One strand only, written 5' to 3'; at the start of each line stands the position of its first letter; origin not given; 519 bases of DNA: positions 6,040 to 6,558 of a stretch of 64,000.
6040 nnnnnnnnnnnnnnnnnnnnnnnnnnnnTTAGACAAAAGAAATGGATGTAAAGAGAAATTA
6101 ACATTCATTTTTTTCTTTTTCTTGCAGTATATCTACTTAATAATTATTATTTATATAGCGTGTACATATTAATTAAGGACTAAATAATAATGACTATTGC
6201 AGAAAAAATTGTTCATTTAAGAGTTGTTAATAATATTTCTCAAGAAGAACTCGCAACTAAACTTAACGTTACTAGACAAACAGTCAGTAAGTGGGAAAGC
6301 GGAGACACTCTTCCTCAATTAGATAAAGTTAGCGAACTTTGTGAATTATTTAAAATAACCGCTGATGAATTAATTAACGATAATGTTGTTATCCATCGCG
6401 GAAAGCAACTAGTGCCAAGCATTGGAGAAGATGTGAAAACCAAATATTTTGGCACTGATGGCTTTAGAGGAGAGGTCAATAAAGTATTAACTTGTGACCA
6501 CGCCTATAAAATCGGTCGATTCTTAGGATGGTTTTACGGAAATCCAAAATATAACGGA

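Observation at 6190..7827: Phosphoglucosamine mutase fused to an XRE-family helix-turn-helix DNA-binding domain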

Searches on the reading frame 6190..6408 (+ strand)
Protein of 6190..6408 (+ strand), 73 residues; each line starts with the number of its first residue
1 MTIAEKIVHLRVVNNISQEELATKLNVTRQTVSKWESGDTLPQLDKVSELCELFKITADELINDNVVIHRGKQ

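Call 60: search_solved_structures(query=window:6190-6408:+, max_evalue=0.01, show_alignments=2)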
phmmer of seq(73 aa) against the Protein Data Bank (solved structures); distinct sequences matched with E-value up to 0.01: 12.
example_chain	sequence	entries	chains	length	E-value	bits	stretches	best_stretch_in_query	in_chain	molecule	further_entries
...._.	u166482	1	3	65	2.2e-06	30.9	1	6-64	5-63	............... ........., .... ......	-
3op9_A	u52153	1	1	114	7.6e-06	29.2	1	3-63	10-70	Pli0006 protein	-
2kpj_A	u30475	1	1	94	0.00016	25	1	16-65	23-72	SOS-response transcriptional repressor, LexA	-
9sf2_A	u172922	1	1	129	0.00036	23.9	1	6-63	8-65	Transcriptional regulator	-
8tac_A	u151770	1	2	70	0.0011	22.4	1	6-54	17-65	DBP48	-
3bs3_A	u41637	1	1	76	0.003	21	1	19-66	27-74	Putative DNA-binding protein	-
9tv9_A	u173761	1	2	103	0.0052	20.2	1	5-48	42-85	Antitoxin HigA-2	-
2p5t_A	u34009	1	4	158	0.0053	20.2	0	3-67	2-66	Putative transcriptional regulator PezA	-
6zvh_i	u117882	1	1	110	0.0075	19.7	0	10-45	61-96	Endothelial differentiation-related factor 1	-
2l49_A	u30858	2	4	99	0.0083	19.6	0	2-53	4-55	C protein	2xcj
6af3_B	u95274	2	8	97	0.0083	19.6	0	3-50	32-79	HigA antitoxin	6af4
2mez_A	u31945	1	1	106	0.0084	19.6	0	11-56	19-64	Multiprotein Bridging Factor (MBP-like)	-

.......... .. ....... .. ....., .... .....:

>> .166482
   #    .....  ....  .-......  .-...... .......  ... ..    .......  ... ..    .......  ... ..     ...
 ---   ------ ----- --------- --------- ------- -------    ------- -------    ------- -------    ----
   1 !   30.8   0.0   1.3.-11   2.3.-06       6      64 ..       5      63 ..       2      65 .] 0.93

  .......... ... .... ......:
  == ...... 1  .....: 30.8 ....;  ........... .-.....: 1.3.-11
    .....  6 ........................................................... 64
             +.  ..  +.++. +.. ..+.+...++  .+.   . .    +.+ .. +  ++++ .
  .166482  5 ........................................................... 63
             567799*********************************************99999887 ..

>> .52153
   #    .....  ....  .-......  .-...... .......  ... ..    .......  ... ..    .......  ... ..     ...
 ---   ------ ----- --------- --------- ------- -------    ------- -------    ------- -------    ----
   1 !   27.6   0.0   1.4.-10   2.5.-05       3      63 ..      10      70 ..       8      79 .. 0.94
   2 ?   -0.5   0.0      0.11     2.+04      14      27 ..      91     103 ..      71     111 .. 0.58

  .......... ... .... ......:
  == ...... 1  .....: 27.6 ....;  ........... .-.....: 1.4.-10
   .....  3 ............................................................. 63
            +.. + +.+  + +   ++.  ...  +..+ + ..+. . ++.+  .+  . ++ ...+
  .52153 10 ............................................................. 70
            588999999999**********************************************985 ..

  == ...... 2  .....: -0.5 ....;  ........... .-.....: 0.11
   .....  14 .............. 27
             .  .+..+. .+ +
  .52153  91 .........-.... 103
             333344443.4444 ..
